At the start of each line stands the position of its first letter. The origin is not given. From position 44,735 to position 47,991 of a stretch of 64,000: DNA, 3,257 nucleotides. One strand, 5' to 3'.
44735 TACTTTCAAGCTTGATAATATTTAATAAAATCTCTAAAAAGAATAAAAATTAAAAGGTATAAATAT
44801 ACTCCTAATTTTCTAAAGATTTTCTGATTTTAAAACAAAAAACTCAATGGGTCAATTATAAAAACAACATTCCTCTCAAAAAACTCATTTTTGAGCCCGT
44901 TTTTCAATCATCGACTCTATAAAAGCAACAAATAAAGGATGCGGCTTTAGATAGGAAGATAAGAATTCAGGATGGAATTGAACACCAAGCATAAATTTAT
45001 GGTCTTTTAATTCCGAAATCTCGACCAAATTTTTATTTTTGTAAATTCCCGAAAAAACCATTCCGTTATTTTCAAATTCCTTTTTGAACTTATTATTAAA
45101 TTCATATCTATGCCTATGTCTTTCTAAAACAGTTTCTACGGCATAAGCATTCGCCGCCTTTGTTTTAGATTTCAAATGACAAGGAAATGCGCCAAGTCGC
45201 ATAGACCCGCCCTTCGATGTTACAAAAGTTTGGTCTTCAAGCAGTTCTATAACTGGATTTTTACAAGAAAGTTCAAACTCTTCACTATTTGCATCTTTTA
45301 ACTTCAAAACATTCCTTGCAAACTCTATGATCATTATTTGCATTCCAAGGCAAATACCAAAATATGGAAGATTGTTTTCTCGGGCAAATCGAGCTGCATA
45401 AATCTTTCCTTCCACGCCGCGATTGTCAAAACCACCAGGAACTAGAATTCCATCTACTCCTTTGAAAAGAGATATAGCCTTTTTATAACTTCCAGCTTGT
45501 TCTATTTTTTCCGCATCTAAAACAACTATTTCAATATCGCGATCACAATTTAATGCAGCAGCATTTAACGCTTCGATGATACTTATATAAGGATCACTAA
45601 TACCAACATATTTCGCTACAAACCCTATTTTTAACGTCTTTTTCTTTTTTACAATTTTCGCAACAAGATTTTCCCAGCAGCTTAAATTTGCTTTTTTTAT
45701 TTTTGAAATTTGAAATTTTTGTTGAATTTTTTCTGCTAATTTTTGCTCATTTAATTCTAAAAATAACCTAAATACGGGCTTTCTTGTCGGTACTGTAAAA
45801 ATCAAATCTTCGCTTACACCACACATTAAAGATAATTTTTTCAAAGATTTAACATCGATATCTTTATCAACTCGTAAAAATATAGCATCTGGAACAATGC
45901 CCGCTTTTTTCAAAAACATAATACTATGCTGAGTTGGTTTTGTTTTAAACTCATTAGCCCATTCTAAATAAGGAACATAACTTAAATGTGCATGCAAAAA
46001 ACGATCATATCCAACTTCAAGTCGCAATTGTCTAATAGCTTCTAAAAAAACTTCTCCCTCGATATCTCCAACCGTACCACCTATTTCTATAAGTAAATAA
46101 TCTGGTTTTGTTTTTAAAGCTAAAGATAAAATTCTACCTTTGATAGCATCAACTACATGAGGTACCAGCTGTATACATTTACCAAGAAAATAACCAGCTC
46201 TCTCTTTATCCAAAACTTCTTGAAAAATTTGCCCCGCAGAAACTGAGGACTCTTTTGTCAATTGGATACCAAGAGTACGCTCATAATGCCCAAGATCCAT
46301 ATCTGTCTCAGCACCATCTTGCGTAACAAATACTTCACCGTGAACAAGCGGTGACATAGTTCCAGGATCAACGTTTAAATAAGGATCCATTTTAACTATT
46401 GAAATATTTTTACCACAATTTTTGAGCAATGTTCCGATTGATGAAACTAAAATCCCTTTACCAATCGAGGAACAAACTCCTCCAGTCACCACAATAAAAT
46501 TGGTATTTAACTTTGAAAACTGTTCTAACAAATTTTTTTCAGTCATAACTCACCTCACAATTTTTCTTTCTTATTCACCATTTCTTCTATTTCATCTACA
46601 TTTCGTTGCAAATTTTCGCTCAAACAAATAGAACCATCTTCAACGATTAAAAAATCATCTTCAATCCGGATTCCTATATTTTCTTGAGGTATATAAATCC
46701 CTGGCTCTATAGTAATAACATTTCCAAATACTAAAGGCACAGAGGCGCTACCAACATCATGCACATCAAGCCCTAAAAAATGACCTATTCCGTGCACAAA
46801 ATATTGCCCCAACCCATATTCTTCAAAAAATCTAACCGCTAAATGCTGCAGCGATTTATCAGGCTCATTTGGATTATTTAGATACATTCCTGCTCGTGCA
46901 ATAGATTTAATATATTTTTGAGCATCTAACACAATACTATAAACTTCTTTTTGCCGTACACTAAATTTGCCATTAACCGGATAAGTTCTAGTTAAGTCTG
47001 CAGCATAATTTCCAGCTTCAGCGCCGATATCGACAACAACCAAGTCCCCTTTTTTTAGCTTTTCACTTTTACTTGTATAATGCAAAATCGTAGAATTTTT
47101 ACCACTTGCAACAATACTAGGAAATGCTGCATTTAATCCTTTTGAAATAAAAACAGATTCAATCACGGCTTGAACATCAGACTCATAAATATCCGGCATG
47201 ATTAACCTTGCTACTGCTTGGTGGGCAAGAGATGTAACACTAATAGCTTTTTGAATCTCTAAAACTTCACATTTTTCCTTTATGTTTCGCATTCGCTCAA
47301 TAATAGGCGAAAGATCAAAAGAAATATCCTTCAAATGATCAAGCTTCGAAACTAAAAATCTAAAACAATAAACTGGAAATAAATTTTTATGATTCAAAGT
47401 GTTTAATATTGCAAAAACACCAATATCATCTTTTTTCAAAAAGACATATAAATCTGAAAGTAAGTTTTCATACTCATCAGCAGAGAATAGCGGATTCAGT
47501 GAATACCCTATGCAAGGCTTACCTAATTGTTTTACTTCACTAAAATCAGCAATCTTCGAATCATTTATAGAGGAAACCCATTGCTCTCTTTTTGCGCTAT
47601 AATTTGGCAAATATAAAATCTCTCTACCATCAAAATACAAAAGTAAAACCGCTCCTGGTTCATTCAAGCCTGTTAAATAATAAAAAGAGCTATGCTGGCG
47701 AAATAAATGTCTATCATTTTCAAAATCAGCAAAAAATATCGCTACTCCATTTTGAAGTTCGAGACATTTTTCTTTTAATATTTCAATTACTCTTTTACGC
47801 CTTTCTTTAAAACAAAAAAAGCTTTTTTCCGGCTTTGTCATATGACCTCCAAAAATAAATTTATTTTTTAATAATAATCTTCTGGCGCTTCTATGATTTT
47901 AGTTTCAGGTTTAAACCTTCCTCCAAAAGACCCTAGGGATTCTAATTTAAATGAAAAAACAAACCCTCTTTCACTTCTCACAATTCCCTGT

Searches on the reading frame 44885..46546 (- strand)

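Call 71: search_protein_families(library=pfam, proteins=[window:44885-46546:-], max_evalue=0.0001)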
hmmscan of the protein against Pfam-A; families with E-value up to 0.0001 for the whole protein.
window:44885-46546:- (553 aa): 3 families
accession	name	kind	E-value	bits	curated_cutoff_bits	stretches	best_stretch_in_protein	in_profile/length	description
PF06418.20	CTP_synth_N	-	2.9e-103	345.3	26.1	1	17-280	2-265/265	CTP synthase N-terminus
PF00117.34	GATase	-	4.7e-34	118.2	22.8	1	317-544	3-189/190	Glutamine amidotransferase class-I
PF07722.19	Peptidase_C26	-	8.4e-07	29.4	20.5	1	387-527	100-219/219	Peptidase C26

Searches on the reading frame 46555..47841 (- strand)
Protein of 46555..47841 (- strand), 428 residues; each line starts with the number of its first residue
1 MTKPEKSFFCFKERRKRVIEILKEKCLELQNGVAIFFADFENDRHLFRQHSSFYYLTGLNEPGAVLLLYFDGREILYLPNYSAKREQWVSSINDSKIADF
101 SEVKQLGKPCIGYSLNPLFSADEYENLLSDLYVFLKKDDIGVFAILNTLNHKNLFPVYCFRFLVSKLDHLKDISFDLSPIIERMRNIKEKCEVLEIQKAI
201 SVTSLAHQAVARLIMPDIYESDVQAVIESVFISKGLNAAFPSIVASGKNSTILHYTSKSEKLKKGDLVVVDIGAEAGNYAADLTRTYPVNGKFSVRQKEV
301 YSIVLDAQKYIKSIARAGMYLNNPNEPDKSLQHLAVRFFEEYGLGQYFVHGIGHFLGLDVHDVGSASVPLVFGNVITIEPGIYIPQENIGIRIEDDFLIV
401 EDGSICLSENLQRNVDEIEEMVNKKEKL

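Call 71: search_protein_families(library=pfam, proteins=[window:46555-47841:-], max_evalue=0.0001)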
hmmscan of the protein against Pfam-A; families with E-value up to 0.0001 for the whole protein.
window:46555-47841:- (428 aa): 2 families
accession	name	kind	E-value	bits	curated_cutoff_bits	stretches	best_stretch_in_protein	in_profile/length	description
PF00557.29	Peptidase_M24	-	2e-51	175.2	23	1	196-400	3-207/208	Metallopeptidase family M24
PF05195.22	AMP_N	-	4.5e-14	52.7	24.6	1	11-91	1-84/121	Aminopeptidase P, N-terminal domain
